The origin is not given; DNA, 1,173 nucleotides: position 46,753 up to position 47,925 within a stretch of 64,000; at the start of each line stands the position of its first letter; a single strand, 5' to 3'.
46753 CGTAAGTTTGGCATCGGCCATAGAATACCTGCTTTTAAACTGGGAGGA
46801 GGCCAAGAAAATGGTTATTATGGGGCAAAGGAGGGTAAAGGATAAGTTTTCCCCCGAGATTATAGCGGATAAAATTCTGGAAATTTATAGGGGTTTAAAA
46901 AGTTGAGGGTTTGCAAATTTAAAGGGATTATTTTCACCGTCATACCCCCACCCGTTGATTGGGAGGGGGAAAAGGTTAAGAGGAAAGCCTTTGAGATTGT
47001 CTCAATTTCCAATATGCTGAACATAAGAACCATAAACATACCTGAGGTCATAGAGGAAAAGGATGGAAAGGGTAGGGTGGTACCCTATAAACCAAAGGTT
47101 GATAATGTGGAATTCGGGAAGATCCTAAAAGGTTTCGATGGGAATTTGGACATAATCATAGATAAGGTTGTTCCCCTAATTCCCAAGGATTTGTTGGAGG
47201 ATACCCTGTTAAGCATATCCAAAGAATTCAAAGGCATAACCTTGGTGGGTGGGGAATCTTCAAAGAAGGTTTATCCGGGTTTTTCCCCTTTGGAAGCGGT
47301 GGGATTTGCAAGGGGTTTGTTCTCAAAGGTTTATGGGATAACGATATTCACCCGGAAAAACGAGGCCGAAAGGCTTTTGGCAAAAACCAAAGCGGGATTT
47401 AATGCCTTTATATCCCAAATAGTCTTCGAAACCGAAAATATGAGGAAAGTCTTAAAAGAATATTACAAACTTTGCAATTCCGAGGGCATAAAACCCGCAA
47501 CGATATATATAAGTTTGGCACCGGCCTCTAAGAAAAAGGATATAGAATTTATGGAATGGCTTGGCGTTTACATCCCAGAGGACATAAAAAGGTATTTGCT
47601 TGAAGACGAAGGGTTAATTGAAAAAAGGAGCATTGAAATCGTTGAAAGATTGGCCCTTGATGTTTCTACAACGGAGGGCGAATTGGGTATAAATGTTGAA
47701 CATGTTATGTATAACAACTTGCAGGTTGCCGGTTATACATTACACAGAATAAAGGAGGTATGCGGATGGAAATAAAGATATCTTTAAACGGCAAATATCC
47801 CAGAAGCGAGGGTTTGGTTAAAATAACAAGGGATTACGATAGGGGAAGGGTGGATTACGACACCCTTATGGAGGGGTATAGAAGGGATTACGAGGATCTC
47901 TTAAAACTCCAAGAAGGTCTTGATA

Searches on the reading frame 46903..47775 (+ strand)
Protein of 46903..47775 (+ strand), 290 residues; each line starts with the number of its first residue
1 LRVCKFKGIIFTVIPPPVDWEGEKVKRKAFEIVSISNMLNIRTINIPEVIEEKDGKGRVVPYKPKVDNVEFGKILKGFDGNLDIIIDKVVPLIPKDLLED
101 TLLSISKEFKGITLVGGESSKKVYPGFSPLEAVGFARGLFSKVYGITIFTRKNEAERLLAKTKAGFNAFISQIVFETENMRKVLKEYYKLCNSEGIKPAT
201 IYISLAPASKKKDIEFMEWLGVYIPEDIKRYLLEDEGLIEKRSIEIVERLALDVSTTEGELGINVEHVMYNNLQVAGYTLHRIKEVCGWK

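Call 22: find_encoding_contigs(protein=window:46903-47775:+, flank=10000, max_places=1)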
Protein window:46903-47775:+ (290 aa): 24 contigs read that carry it; 1 place shown.
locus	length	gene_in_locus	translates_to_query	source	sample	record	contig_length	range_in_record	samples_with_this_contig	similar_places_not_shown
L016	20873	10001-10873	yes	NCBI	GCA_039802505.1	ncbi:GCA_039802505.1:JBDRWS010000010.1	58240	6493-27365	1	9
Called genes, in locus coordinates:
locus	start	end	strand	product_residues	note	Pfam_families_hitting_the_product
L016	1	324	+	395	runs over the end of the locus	PF04932:Wzy_C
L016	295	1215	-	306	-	PF13177:DNA_pol3_delta2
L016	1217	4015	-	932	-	PF04450:BSP (weak), PF07676:PD40 (faint), PF26549:Tricorn_N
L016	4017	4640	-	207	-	PF01813:ATP-synt_D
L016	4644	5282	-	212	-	PF00730:HhH-GPD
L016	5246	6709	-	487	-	PF20154:LNT_N, PF00795:CN_hydrolase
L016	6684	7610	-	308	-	PF09084:NMT1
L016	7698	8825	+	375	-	PF00285:Citrate_synt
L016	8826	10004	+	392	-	PF13439:Glyco_transf_4, PF13579:Glyco_trans_4_4 (weak), PF20706:GT4-conflict, PF00534:Glycos_transf_1, PF13692:Glyco_trans_1_4, PF13524:Glyco_trans_1_2 (weak)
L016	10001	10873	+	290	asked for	PF19345:MTHFR_2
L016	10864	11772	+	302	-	PF08267:Meth_synt_1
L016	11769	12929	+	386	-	PF01717:Meth_synt_2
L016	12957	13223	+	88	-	-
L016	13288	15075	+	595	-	PF07715:Plug (weak), PF00593:TonB_dep_Rec_b-barrel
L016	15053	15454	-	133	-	PF00383:dCMP_cyt_deam_1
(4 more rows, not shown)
